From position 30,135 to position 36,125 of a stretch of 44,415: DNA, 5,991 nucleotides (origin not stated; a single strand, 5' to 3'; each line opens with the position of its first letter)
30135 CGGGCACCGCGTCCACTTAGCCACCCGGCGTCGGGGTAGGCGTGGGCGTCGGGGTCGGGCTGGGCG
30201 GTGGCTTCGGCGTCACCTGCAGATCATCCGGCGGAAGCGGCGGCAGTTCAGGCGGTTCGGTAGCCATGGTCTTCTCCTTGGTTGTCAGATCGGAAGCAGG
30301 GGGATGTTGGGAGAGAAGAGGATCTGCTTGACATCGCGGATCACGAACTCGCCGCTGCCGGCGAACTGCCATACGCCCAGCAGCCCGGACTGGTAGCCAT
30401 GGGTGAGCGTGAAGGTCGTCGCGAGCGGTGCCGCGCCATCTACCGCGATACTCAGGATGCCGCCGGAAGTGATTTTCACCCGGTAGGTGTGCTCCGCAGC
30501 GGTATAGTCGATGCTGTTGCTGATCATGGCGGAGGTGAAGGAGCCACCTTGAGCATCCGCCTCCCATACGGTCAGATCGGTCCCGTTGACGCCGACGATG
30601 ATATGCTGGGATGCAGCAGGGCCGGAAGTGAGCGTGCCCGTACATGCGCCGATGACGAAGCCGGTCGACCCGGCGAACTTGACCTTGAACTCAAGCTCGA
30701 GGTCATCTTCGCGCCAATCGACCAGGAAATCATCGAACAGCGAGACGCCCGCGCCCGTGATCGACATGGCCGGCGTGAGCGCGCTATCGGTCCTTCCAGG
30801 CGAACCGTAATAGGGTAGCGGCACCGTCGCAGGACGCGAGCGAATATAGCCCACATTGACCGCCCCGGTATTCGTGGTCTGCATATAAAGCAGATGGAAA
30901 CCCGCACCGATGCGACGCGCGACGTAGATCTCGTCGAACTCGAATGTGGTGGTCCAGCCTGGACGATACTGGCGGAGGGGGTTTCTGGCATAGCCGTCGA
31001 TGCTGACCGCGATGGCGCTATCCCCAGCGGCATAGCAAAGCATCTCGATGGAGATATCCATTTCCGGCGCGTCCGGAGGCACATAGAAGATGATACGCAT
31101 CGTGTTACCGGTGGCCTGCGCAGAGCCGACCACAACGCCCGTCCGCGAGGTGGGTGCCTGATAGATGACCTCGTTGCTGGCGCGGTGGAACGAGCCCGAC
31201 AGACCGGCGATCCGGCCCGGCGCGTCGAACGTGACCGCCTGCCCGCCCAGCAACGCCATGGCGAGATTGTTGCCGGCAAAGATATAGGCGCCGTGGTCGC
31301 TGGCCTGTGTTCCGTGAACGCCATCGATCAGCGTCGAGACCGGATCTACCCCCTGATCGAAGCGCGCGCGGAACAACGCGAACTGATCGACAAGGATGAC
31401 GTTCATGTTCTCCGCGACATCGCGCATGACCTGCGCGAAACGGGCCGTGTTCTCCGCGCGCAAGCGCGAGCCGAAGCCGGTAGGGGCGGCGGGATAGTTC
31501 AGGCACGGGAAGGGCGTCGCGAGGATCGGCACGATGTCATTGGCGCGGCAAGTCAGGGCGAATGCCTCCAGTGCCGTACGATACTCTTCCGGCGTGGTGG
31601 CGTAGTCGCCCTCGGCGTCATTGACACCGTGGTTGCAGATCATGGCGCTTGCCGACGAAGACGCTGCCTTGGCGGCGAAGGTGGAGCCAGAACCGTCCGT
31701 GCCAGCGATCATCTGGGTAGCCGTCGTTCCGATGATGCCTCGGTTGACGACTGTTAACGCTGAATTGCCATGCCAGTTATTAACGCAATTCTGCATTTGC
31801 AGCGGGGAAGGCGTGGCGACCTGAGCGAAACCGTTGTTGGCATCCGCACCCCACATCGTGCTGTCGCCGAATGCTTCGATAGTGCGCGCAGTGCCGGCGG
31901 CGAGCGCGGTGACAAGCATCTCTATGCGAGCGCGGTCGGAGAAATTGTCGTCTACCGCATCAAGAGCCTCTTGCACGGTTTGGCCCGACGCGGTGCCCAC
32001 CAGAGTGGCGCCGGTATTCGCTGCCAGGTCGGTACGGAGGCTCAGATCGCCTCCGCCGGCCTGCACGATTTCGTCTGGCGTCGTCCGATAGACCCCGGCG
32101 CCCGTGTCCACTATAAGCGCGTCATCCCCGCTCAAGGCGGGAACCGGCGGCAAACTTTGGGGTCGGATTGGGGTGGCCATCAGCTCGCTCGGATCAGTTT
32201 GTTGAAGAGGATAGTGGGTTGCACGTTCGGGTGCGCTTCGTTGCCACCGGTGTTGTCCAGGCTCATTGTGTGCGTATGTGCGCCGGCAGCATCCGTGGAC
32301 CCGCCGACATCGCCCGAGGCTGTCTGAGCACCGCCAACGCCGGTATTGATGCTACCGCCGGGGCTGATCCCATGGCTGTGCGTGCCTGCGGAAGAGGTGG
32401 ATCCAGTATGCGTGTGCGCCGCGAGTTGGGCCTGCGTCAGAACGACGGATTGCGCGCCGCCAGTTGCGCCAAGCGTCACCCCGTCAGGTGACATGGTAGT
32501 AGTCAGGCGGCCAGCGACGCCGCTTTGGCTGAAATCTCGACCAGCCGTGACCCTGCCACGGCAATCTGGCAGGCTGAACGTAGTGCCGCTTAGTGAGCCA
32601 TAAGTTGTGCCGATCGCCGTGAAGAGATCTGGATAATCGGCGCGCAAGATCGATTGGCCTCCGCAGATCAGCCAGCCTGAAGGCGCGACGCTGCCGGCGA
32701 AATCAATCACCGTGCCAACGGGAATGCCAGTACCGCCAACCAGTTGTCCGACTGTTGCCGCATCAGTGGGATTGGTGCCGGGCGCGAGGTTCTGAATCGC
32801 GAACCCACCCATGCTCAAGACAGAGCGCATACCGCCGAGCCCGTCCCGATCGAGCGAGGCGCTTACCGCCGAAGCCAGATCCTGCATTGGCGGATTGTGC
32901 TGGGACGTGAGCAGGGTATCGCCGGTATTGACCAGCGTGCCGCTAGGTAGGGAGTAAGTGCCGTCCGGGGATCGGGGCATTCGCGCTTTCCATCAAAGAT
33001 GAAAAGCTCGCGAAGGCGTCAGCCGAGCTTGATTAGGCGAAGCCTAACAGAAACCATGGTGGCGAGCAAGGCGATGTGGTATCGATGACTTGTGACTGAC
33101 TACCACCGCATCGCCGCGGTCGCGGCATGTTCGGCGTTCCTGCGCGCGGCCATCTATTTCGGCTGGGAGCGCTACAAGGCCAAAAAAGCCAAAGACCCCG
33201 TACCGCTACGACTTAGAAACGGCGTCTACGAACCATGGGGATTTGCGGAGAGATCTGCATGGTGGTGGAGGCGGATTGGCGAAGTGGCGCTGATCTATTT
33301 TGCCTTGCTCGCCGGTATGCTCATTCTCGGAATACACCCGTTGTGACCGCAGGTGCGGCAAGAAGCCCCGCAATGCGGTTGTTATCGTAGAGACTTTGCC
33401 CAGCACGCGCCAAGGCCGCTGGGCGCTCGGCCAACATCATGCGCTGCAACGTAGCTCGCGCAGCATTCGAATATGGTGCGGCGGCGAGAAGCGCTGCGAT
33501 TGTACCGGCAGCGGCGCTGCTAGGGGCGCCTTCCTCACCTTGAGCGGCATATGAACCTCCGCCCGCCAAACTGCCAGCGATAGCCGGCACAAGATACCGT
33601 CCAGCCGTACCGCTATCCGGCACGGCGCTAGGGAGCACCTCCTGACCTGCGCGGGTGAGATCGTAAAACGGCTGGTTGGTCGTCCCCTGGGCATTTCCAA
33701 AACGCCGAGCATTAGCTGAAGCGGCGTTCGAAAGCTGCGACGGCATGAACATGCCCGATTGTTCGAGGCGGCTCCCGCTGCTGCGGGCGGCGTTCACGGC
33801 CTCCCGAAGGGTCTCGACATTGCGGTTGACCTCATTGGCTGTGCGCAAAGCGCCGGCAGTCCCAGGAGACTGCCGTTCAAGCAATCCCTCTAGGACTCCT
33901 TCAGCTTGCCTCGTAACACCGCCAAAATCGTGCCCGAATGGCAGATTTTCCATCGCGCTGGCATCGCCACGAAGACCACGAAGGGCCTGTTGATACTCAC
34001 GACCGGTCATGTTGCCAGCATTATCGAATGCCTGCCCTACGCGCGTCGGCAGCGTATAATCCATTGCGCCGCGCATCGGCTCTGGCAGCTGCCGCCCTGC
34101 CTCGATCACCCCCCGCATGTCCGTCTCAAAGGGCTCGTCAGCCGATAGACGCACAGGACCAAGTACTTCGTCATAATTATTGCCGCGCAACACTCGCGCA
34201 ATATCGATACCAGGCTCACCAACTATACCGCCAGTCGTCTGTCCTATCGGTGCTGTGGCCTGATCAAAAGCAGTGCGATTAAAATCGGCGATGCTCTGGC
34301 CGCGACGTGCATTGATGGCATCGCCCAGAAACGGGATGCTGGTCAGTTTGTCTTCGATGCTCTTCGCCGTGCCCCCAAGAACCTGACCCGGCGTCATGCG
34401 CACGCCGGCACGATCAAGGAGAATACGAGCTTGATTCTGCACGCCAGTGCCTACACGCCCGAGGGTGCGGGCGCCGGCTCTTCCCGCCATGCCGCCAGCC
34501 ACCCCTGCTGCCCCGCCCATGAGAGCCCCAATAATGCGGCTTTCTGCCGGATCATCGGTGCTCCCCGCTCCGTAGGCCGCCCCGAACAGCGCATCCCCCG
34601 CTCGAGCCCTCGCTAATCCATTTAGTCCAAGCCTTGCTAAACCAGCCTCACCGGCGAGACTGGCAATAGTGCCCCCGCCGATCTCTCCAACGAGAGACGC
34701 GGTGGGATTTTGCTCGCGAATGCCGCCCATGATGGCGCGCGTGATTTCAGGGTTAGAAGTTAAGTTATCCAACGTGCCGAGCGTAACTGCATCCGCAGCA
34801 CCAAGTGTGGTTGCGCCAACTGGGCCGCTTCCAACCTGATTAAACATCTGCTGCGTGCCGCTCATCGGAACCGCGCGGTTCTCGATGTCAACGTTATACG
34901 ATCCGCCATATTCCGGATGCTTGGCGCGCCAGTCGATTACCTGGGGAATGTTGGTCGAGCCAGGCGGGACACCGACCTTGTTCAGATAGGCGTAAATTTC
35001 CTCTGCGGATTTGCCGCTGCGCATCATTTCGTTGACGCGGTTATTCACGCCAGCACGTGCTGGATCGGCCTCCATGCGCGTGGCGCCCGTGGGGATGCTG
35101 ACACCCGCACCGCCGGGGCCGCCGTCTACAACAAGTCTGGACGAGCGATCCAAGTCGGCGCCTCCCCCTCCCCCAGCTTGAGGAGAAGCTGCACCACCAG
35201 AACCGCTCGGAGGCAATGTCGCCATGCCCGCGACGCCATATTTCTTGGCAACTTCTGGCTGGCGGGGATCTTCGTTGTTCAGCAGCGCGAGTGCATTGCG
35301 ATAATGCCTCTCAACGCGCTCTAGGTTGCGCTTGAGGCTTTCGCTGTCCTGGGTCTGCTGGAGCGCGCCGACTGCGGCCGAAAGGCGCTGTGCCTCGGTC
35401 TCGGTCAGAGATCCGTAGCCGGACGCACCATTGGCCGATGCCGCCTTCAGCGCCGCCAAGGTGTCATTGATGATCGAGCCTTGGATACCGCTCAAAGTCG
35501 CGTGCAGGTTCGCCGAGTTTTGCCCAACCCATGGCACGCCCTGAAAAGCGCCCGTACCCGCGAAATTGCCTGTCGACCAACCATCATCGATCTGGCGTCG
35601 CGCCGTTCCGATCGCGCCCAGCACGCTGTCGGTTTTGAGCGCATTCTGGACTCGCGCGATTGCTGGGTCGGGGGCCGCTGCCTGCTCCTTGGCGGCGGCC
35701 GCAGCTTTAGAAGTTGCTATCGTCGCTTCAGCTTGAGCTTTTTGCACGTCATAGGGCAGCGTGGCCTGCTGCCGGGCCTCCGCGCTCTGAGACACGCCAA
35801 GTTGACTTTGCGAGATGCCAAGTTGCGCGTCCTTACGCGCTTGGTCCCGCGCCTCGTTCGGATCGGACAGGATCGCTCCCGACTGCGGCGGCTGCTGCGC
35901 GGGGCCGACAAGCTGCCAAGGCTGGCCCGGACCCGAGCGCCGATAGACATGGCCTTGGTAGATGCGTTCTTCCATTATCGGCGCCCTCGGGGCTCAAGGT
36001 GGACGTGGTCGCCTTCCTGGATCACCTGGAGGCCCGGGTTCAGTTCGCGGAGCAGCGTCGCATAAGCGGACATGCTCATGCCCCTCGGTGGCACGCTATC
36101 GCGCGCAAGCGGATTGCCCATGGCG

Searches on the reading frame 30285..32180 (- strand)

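Call 18: search_protein_families(library=phrogs, proteins=[window:30285-32180:-], max_evalue=0.001)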
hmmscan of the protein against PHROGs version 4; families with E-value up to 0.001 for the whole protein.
window:30285-32180:- (631 aa): 3 families
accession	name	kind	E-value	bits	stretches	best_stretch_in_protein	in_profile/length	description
phrog_8011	-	unknown function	1.8e-13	50.8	1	105-272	103-271/573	-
phrog_17240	-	unknown function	1e-07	31.4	1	94-293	503-695/821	-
phrog_25325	-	tail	1.1e-05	25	1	43-80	105-142/631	tail spike protein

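Call 45: search_protein_families(library=pfam, proteins=[window:30285-32180:-], max_evalue=0.01)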
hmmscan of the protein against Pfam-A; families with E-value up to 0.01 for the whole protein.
window:30285-32180:- (631 aa): 2 families
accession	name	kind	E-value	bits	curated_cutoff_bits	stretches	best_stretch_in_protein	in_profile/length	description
PF13472.12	Lipase_GDSL_2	-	1.8e-11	45.3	32.9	1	103-279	1-162/178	GDSL-like Lipase/Acylhydrolase family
PF00657.28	Lipase_GDSL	-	2.9e-05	24.8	23.6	1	101-293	1-199/208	GDSL-like Lipase/Acylhydrolase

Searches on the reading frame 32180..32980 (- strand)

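Call 78: search_protein_families(library=phrogs, proteins=[window:32180-32980:-], max_evalue=0.001)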
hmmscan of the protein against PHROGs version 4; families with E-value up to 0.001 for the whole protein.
window:32180-32980:- (266 aa): 21 families
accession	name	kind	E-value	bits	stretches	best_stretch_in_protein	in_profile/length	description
phrog_8763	-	tail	2.5e-40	139.5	1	35-266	491-749/1024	tail protein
phrog_9116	-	tail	1.5e-22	81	1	84-263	53-209/455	tail protein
phrog_2097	-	tail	3e-20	73.5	1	84-252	384-544/644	tail fiber protein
phrog_327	-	tail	3.2e-16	60.8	1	78-253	300-432/618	tail protein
phrog_1858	-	tail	3.2e-16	59.5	1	71-252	123-283/1018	tail fiber protein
phrog_19618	-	tail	1.5e-15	58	1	86-145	136-196/387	tail collar protein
phrog_523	-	tail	3.4e-14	53.5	1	73-172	473-545/673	tail collar fiber protein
phrog_14307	-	unknown function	4.2e-12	47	1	59-168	21-121/137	-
phrog_8469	-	tail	4.1e-11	43.7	1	95-263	141-299/303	tail fiber protein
phrog_6256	-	tail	9.2e-11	42.5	1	86-245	289-434/686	tail fiber protein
phrog_25747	-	tail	1.6e-09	37.3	1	84-245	677-852/901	tail fiber protein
phrog_3100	-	tail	2.5e-09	38.9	1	70-252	199-371/382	tail fiber protein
phrog_1800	-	tail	3e-09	37.3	1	74-251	378-531/545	tail collar fiber protein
phrog_4591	-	tail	3.6e-07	30.9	1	87-130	14-59/429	short tail fiber protein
phrog_4924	-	tail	2e-06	27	1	102-175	595-679/1022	short tail fiber protein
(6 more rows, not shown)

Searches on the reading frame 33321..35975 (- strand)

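Call 78: search_protein_families(library=phrogs, proteins=[window:33321-35975:-], max_evalue=0.001)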
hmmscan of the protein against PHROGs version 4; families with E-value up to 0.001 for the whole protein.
window:33321-35975:- (884 aa): 3 families
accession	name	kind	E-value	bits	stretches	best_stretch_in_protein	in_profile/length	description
phrog_27813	-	unknown function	2.8e-06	27.2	1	159-222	473-536/608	-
phrog_25769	-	unknown function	3e-06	27.9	1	72-224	217-363/402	-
phrog_2534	-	other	8.8e-06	26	1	78-231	276-403/435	released from the phage upon host infection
